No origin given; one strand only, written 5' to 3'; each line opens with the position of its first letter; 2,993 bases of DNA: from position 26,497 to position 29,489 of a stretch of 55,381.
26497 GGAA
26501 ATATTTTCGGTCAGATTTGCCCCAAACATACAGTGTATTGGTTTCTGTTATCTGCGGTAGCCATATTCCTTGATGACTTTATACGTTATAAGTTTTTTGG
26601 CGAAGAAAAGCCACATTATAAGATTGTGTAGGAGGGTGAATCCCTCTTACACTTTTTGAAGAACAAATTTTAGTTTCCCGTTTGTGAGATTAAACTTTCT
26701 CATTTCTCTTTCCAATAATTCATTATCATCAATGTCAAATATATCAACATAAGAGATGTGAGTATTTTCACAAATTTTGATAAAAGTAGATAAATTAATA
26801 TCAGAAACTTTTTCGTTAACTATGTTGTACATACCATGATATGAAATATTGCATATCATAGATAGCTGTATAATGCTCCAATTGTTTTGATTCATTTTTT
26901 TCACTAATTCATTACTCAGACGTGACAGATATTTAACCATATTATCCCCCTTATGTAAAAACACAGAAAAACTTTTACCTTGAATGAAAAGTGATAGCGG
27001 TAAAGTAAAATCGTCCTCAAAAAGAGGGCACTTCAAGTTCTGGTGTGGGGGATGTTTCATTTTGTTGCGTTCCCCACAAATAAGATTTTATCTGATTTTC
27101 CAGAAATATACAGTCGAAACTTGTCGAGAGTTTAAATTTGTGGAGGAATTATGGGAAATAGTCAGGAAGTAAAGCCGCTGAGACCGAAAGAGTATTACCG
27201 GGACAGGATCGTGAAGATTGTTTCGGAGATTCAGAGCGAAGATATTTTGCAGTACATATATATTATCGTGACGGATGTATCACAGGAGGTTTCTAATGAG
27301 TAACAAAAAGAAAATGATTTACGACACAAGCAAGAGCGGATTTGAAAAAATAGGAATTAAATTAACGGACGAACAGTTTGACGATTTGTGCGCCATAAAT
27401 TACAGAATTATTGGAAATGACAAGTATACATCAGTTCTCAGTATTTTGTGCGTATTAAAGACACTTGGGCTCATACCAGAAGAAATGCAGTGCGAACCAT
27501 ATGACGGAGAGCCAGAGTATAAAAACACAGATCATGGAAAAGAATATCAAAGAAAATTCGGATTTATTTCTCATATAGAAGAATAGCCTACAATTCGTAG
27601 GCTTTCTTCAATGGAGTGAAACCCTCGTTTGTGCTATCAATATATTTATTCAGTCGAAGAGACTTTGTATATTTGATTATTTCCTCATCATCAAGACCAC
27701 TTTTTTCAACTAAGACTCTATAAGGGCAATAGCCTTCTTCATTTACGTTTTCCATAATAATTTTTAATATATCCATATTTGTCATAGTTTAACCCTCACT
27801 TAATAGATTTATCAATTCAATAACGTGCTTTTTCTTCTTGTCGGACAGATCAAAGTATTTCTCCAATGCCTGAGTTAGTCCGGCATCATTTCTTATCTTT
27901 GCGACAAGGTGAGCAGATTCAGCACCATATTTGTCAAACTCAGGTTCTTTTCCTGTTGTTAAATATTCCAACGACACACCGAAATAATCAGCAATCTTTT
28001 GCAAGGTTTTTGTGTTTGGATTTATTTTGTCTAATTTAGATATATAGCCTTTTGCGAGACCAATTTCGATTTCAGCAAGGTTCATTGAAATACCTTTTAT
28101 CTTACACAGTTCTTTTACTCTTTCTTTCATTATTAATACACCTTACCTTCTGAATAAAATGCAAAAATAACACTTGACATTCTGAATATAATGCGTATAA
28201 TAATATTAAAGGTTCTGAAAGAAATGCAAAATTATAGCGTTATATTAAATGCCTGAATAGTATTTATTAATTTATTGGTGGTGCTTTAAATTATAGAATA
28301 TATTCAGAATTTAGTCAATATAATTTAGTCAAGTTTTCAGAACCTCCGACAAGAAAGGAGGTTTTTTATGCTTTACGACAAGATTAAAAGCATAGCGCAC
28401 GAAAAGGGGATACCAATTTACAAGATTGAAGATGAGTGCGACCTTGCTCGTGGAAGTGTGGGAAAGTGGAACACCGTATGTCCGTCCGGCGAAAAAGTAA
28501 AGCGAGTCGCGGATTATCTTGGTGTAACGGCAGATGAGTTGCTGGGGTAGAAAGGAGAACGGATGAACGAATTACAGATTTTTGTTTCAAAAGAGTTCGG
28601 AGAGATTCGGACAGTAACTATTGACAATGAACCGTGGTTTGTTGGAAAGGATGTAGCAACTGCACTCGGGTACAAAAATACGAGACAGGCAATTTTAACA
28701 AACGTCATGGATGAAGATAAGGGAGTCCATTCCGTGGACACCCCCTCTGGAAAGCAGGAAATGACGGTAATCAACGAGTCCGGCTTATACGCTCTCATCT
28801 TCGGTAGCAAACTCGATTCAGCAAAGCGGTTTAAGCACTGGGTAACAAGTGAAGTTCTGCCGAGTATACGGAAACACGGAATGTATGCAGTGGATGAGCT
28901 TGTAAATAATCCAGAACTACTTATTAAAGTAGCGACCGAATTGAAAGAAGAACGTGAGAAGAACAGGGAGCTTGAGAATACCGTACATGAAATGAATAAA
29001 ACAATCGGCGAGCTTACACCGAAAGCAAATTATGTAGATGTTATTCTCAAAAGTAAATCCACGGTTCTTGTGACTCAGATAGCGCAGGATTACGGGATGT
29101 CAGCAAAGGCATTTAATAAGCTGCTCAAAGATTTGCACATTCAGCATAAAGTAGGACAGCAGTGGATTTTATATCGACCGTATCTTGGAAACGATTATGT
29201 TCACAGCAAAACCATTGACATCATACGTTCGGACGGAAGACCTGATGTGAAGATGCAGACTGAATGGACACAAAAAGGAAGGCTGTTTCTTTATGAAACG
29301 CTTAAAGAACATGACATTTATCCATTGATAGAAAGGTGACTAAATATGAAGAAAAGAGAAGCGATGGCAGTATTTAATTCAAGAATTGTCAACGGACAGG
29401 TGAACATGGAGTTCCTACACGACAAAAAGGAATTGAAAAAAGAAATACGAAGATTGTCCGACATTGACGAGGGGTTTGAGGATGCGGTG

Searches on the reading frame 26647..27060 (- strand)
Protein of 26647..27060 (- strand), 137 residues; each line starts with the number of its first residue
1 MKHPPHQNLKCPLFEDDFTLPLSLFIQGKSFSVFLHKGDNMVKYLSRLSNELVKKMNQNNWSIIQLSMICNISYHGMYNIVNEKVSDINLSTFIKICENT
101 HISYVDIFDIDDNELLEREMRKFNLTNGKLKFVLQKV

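Call 58: search_protein_families(library=phrogs, proteins=[window:26647-27060:-], max_evalue=0.001)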
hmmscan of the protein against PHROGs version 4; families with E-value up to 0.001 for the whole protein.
window:26647-27060:- (137 aa): 1 family
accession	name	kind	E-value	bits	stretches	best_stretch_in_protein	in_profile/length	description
phrog_7126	-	DNA, RNA and nucleotide metabolism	0.00087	20.2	0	43-105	15-75/120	HTH DNA binding protein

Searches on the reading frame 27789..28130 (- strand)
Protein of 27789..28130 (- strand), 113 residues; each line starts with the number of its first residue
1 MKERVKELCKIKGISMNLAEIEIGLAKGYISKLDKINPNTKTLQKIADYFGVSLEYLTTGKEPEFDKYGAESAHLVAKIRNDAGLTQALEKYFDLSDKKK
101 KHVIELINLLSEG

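Call 58: search_protein_families(library=phrogs, proteins=[window:27789-28130:-], max_evalue=0.001)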
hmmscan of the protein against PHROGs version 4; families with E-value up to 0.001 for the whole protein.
window:27789-28130:- (113 aa): 8 families
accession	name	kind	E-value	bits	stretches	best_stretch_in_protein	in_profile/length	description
phrog_8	-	transcription regulation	1.3e-14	55.4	1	2-88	78-174/346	transcriptional regulator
phrog_4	-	transcription regulation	6.4e-11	42.9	1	1-67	137-201/400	transcriptional repressor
phrog_18248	-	transcription regulation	2e-09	37.9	1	3-60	5-62/264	transcriptional regulator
phrog_3037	-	transcription regulation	2.4e-07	31.8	1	2-89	28-108/189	transcriptional repressor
phrog_3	-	transcription regulation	7.9e-05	23.6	1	1-77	89-168/430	transcriptional repressor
phrog_2967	-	transcription regulation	0.0003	21.4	1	2-89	12-87/225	transcriptional regulator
phrog_6378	-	unknown function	0.00092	20.3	0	18-111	27-127/131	-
phrog_2439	-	transcription regulation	0.00096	19.1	0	3-98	10-103/367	transcriptional regulator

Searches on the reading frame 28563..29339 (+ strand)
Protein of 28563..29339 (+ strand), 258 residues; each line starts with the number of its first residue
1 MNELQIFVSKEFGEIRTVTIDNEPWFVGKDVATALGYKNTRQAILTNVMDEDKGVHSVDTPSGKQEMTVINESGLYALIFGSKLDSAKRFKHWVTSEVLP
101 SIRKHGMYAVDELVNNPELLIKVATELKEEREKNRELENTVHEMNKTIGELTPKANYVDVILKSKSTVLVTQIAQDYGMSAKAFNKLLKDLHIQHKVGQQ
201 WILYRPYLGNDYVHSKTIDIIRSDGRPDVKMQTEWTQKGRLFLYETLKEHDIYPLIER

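Call 58: search_protein_families(library=phrogs, proteins=[window:28563-29339:+], max_evalue=0.001)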
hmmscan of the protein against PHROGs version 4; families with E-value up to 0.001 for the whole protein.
window:28563-29339:+ (258 aa): 16 families
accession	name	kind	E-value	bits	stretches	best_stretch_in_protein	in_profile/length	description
phrog_130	-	transcription regulation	2.2e-93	314.9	1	1-257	157-418/480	anti-repressor Ant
phrog_2899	-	transcription regulation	6e-53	181.1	1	1-164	4-172/263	anti-repressor Ant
phrog_463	-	transcription regulation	3.8e-49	168.5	1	1-191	2-201/250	anti-repressor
phrog_7940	-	unknown function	4.2e-44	152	1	1-111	1-110/252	-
phrog_2593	-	transcription regulation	5.4e-32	112.5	1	5-140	20-163/255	anti-repressor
phrog_63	-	transcription regulation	6.5e-32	112.4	1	105-257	225-365/431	anti-repressor Ant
phrog_245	-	transcription regulation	2.1e-31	110.6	1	4-140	41-172/319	anti-repressor Ant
phrog_2011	-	transcription regulation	6e-29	102.6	1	4-129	1-135/275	anti-repressor Ant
phrog_2977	-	transcription regulation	9.6e-29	101.1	1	1-85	61-148/150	anti-repressor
phrog_25722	-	unknown function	1.3e-27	97.4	1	10-121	9-121/150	-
phrog_5060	-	transcription regulation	1.7e-27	97.9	1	14-194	16-211/224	anti-repressor Ant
phrog_25289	-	unknown function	4.9e-27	95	1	184-258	1-75/79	-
phrog_9976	-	transcription regulation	2.2e-23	84.1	1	14-108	10-104/188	anti-repressor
phrog_373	-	transcription regulation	2e-15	58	1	1-191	76-275/373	anti-repressor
phrog_34000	-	unknown function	0.00011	23.1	1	5-101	15-118/194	-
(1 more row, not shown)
